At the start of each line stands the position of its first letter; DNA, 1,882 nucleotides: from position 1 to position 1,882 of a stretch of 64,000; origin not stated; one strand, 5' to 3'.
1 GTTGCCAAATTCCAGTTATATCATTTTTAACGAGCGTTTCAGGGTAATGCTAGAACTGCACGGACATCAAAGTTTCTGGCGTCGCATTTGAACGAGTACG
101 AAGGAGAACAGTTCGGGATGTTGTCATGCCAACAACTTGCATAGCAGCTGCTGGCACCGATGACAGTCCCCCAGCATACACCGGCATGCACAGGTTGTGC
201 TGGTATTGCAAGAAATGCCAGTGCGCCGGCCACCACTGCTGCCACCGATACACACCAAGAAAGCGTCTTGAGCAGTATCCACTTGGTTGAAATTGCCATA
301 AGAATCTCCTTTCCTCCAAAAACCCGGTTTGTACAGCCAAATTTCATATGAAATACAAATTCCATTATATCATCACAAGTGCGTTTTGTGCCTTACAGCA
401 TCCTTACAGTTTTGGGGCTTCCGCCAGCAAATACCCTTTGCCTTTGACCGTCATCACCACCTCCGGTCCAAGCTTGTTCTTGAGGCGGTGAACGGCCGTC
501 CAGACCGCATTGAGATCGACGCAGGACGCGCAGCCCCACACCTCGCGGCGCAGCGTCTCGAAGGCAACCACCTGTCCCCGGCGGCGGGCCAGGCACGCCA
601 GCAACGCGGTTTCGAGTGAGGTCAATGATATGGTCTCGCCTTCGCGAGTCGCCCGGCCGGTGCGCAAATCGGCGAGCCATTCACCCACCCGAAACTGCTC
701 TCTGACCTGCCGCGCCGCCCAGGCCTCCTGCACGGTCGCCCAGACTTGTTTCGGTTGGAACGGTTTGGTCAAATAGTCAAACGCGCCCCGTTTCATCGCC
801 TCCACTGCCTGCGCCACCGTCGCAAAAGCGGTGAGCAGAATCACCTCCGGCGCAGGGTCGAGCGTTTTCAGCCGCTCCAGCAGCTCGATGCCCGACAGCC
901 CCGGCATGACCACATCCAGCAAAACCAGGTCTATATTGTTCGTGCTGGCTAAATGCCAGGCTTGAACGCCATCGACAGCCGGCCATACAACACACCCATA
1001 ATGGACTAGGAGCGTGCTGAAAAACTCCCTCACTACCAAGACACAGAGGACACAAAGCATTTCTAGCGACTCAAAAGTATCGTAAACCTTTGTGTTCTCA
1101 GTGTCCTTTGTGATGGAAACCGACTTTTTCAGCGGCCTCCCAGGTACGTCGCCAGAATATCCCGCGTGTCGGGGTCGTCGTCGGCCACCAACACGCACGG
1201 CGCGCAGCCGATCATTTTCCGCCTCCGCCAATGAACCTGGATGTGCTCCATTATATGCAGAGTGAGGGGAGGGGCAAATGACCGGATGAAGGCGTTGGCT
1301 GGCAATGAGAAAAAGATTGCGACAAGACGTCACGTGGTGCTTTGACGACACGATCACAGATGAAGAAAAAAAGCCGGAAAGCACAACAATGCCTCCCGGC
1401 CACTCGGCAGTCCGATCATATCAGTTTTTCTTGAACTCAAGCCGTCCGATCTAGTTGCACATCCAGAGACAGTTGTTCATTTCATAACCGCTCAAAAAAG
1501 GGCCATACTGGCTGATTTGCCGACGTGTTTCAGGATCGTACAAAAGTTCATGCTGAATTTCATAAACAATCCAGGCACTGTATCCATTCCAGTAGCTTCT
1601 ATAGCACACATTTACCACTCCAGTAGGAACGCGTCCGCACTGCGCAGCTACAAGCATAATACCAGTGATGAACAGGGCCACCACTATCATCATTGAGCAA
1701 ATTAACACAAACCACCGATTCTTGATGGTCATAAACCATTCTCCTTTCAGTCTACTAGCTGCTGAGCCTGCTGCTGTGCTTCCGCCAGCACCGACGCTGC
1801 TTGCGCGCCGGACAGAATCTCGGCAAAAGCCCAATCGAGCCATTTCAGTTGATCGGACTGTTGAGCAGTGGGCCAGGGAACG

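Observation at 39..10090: Repeated modules of an orphan OmpR-type regulator, a tandem-SBP lipoprotein and a small Cys-rich secreted protein, next to an ABC exporter pair and a TlpA-like oxidoreductase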

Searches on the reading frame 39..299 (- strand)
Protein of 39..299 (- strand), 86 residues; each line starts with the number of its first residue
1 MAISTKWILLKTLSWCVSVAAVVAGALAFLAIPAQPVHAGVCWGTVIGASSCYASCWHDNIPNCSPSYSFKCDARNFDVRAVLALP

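Call 70: find_encoding_contigs(protein=window:39-299:-, flank=10000, max_places=6)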
Protein window:39-299:- (86 aa): no gene with exactly this product is on record in the collection.

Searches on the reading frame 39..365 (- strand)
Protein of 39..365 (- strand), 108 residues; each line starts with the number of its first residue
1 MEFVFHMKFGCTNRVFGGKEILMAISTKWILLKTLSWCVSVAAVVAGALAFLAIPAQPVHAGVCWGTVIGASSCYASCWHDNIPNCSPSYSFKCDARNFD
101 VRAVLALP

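Call 3: search_protein_families(library=pfam, proteins=[window:39-365:-], max_evalue=0.01)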
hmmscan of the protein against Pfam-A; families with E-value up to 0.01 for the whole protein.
window:39-365:- (108 aa): 0 families

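Call 25: search_protein_families(library=ncbifam, proteins=[window:39-302:-], max_evalue=0.01)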
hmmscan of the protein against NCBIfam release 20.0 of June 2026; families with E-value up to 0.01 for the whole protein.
window:39-302:- (87 aa): 0 families

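Call 71: find_encoding_contigs(protein=window:39-365:-, flank=10000, max_places=6)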
Protein window:39-365:- (108 aa): no gene with exactly this product is on record in the collection.

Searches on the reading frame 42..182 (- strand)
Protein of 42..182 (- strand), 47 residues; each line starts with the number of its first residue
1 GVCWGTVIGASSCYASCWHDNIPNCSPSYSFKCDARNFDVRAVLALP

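Call 80: search_protein_families(library=pfam, proteins=[window:42-182:-], max_evalue=10)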
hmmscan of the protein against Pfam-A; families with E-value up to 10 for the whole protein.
seq(47 aa): 0 families

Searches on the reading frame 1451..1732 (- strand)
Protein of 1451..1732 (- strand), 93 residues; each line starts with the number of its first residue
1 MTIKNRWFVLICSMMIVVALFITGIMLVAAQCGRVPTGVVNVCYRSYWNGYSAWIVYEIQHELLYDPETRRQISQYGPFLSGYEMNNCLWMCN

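Call 25: search_protein_families(library=ncbifam, proteins=[window:1451-1732:-], max_evalue=0.01)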
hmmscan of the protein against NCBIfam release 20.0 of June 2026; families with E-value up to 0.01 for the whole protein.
window:1451-1732:- (93 aa): 0 families

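Call 27: find_homologous_proteins(query=window:1451-1732:-, max_evalue=10)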
Query window:1451-1732:- (93 aa): 1 proteins with E <= 10 among 1 candidates.
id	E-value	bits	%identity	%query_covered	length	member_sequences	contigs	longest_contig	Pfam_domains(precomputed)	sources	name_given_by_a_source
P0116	6.0e-59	214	100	100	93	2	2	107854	-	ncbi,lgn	-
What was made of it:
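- Tried and rejected: A single-sequence search with small2 found only itself (call 27).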

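Call 29: find_homologous_proteins(query=A3, max_evalue=10)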
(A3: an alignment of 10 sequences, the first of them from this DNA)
Query A3 (10 sequences) (93 aa, profile of the alignment): 7 proteins with E <= 10 among 2222 candidates.
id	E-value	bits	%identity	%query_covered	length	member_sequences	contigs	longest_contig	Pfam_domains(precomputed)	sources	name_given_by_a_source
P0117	1.4e-25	107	29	29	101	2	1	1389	-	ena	-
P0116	1.1e-21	95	100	100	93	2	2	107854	-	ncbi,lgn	-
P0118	6.9e-19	86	22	100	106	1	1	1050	-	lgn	-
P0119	1.3e-17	82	-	-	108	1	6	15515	-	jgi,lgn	jgi:hypothetical protein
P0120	1.1e-14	72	23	100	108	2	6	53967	-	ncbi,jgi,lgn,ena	-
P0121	1.4e-12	66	29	49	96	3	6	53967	-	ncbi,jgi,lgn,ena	-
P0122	2.5e-10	58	22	94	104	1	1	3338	-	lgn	-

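Call 37: search_protein_representatives(alignment_id=A4)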
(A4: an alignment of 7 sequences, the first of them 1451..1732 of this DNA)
Query: 7 sequences, 108 profile positions. Proteins with E-value up to 0.001 (for the whole library): 13; up to 1e-10: 5; up to 1e-30: 3. The best 13 are listed.
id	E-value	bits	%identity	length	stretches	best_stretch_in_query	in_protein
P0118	4.3e-41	155.8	-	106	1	1-108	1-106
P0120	1.6e-37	144.3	-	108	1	1-108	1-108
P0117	4.5e-35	136.5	-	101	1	1-108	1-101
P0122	4.0e-26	107.7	-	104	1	1-108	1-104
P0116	5.1e-21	91.3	-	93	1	1-108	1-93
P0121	4.1e-10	56.2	-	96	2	54-108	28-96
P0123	3.9e-07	46.6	-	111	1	1-108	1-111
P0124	9.3e-06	42.2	-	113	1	5-108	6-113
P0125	3.4e-05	40.3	-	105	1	2-108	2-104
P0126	6.3e-05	39.5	-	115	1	7-108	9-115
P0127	8.4e-05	39.1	-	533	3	66-108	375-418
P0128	5.9e-04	36.4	-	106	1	1-107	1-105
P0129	7.0e-04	36.1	-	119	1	1-108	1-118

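Call 58: predict_structure(alignment_id=A4)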
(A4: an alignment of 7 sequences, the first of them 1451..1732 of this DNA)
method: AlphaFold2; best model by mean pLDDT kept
length: 93 residues; sequences in the alignment: 7
mean_pLDDT: 66.3   pTM: 0.36
mean pLDDT of the five models: 66.3, 61.4, 59.8, 56.7, 56.3
residues with pLDDT >= 90: 0; 70-90: 40; 50-70: 43; < 50: 10
segments of 3 or more residues with pLDDT < 50: 26-33
pLDDT, mean of each block of 10 residues (from residue 1): 65 76 55 57 73 73 69 69 66 49
secondary structure, 60 per line:
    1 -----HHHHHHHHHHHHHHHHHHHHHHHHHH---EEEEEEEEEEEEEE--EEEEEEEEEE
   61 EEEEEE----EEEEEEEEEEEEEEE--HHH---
elements in order: H6-31 E35-48 E51-66 E71-85
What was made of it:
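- Tried and rejected: The AF2 model of small2 with a 7-sequence alignment is of low confidence (pLDDT 66, call 58).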

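Call 69: find_encoding_contigs(protein=P0116, flank=10000, max_places=6)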
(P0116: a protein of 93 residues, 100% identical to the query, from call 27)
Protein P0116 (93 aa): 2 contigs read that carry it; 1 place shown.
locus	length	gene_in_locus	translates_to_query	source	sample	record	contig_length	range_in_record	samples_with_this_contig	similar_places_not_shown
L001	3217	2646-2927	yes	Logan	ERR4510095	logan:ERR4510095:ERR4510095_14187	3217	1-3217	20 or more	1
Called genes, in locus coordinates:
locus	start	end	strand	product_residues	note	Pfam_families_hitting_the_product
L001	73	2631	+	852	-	PF01547:SBP_bac_1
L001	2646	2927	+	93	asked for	-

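Call 72: find_encoding_contigs(protein=P0120, flank=10000, max_places=3)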
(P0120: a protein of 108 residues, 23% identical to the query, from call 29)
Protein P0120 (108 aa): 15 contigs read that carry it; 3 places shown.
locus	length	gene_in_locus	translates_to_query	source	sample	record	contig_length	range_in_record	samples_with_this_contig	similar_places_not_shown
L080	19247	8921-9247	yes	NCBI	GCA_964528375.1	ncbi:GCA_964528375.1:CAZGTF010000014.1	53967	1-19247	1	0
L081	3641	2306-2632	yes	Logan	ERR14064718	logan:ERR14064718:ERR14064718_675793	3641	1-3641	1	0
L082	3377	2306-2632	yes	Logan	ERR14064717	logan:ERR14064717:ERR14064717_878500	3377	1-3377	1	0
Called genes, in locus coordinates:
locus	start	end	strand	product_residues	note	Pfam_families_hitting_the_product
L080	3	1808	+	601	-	?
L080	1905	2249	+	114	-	-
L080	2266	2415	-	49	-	-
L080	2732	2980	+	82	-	PF01323:DSBA, PF13462:Thioredoxin_4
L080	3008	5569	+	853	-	PF01547:SBP_bac_1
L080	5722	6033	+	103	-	-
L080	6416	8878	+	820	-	PF01547:SBP_bac_1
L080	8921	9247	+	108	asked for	-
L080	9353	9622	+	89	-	-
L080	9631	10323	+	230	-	PF13462:Thioredoxin_4, PF01323:DSBA, PF13098:Thioredoxin_2 (weak)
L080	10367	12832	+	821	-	PF01547:SBP_bac_1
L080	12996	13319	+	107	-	-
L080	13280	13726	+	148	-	-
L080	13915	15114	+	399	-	PF00082:Peptidase_S8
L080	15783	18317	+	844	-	PF01547:SBP_bac_1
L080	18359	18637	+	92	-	-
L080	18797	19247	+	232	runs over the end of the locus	PF13462:Thioredoxin_4, PF13098:Thioredoxin_2 (weak), PF01323:DSBA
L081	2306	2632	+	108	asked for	-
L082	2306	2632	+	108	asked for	-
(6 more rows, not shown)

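Call 80: search_protein_families(library=pfam, proteins=[P0119, P0126, P0129], max_evalue=10)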
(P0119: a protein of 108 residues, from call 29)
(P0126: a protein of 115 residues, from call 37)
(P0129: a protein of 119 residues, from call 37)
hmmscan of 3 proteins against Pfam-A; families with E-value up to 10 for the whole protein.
P0119 (108 aa): 1 family
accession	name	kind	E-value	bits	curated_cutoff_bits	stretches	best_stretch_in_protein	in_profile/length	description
PF00537.24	Toxin_3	-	0.059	14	21.5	1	35-69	12-46/55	Scorpion toxin-like domain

P0126 (115 aa): 2 families
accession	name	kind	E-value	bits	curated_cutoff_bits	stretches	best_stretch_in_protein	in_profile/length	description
PF25085.1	DUF7802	-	0.039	13.2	27.4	1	8-75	300-364/425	Domain of unknown function (DUF7802)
PF02666.20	PS_Dcarbxylase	-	0.29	11.2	22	1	14-60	132-177/198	Phosphatidylserine decarboxylase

P0129 (119 aa): 0 families

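Call 81: search_solved_structures(query=A4, max_evalue=10)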
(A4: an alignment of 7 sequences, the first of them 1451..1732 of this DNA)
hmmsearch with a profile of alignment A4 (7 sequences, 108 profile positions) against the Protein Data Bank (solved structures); distinct sequences matched with E-value up to 10: 0.
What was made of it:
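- Tried and rejected: A PDB profile search gave nothing (call 81).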

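Call 83: fold_search(model_id=the predicted structure, library=pdb)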
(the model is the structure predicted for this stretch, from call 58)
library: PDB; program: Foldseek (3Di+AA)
matches with E <= 10: 223; with E <= 0.001: 0
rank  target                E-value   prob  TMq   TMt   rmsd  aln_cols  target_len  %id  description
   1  5vob_D                4.7e-01  0.84  0.33  0.19   7.2        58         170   14  Crystal structure of HCMV Pentamer in complex with neutralizing antibody 8I21 (released 2017-07-05)
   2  1jva_B                7.4e-01  0.25  0.23  0.07   6.9        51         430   16  CRYSTAL STRUCTURE OF THE VMA1-DERIVED ENDONUCLEASE BEARING THE N AND C EXTEIN PROPEPTIDES (released 2002-08-29)
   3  4usg_A                7.9e-01  0.38  0.25  0.33   8.9        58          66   17  Crystal structure of PC4 W89Y mutant complex with DNA (released 2015-03-18)
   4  5vod_D                8.8e-01  0.69  0.33  0.20   7.2        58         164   14  Crystal structure of HCMV Pentamer in complex with neutralizing antibody 9I6 (released 2017-07-05)
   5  7kbb_D                8.8e-01  0.69  0.33  0.20   7.1        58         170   14  Cryo-EM structure of the HCMV pentamer bound by Fabs 2-18 and 8I21 (released 2021-08-11)
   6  1gpp                  8.8e-01  0.25  0.23  0.12   6.3        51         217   16  Crystal structure of the S.cerevisiae Homing Endonuclease PI-SceI Domain I (released 2002-09-19)
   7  1jva_A                9.3e-01  0.18  0.22  0.07   6.9        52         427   15  CRYSTAL STRUCTURE OF THE VMA1-DERIVED ENDONUCLEASE BEARING THE N AND C EXTEIN PROPEPTIDES (released 2002-08-29)
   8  1um2_B                9.9e-01  0.21  0.24  0.07   6.6        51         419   16  Crystal Structure of the Vma1-Derived Endonuclease with the Ligated Extein Segment (released 2004-09-22)
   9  7m22_D                1.3e+00  0.57  0.33  0.28   5.8        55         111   14  Cryo-EM structure of the HCMV pentamer bound by human neuropilin 2 (released 2021-08-11)
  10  7t4q_D                1.4e+00  0.60  0.33  0.20   5.7        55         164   14  CryoEM structure of the HCMV Pentamer gH/gL/UL128/UL130/UL131A in complex with neutralizing fabs 2C12, 7I13 and 13H11 (released 2022-03-23)
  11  2vvj_cc               1.7e+00  0.18  0.23  0.32   7.3        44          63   16  IrisFP fluorescent protein in its red form, cis conformation (released 2008-08-12)
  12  5m41                  1.7e+00  0.11  0.18  0.03  10.7        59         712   17  Crystal structure of nigritoxine (released 2017-12-06)
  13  7t4r_N                1.8e+00  0.51  0.33  0.20   5.8        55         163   14  CryoEM structure of the HCMV Pentamer gH/gL/UL128/UL130/UL131A in complex with THBD and neutralizing fabs MSL-109 and  (released 2022-03-23)
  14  7t4s_D                1.8e+00  0.47  0.33  0.20   7.2        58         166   12  CryoEM structure of the HCMV Pentamer gH/gL/UL128/UL130/UL131A in complex with NRP2 and neutralizing fabs 8I21 and 13H (released 2022-03-23)
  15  6xyw_Ax               1.9e+00  0.13  0.19  0.18   8.5        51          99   14  Structure of the plant mitochondrial ribosome (released 2020-04-15)
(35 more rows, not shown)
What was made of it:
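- Tried and rejected: Its Foldseek search gave nothing below E = 0.4 (call 83).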

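Call 86: find_encoding_contigs(protein=P0122, flank=6000, max_places=3)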
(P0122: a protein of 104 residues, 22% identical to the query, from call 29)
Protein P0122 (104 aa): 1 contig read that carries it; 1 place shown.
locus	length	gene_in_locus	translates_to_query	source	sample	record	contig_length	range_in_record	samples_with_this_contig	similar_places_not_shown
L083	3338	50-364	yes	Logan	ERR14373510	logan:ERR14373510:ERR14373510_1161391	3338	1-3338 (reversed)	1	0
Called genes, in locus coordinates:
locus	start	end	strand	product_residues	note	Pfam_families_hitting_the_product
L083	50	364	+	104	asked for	-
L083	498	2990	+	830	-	PF01547:SBP_bac_1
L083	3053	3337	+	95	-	?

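Call 87: find_encoding_contigs(protein=P0119, flank=8000, max_places=3)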
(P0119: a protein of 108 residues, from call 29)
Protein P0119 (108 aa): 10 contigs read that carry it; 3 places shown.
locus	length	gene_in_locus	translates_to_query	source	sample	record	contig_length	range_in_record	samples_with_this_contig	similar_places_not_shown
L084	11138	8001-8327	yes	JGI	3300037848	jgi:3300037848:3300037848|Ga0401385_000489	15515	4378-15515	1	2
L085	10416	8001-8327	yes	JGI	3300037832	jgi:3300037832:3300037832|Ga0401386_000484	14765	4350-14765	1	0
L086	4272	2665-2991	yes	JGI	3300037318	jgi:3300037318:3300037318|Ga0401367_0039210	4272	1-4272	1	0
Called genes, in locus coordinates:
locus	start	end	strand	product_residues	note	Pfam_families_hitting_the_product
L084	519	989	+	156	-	PF00348:polyprenyl_synt (faint)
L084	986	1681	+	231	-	PF13462:Thioredoxin_4, PF13098:Thioredoxin_2 (weak), PF01323:DSBA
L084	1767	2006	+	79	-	-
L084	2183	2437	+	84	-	-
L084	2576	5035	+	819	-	PF01547:SBP_bac_1, PF13416:SBP_bac_8, PF01547:SBP_bac_1, PF13416:SBP_bac_8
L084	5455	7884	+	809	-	PF01547:SBP_bac_1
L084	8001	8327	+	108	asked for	-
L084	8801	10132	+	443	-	PF25919:BSH_CusB (weak), PF25973:BSH_CzcB (faint), PF25967:RND-MFP_C (weak), PF25975:CzcB_C, PF25989:YknX_C (weak)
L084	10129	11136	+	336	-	?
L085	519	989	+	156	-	PF00348:polyprenyl_synt (faint)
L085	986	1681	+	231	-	PF13462:Thioredoxin_4, PF13098:Thioredoxin_2 (weak), PF01323:DSBA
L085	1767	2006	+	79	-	-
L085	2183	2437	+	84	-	-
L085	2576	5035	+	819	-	PF01547:SBP_bac_1, PF13416:SBP_bac_8, PF01547:SBP_bac_1, PF13416:SBP_bac_8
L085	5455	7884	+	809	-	PF01547:SBP_bac_1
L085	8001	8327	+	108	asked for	-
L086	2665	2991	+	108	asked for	-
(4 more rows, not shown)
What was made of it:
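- Type-A mini-proteins found by profile alone (P0119, P0120, P0122) all sit beside a tandem SBP (calls 72, 86, 87).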
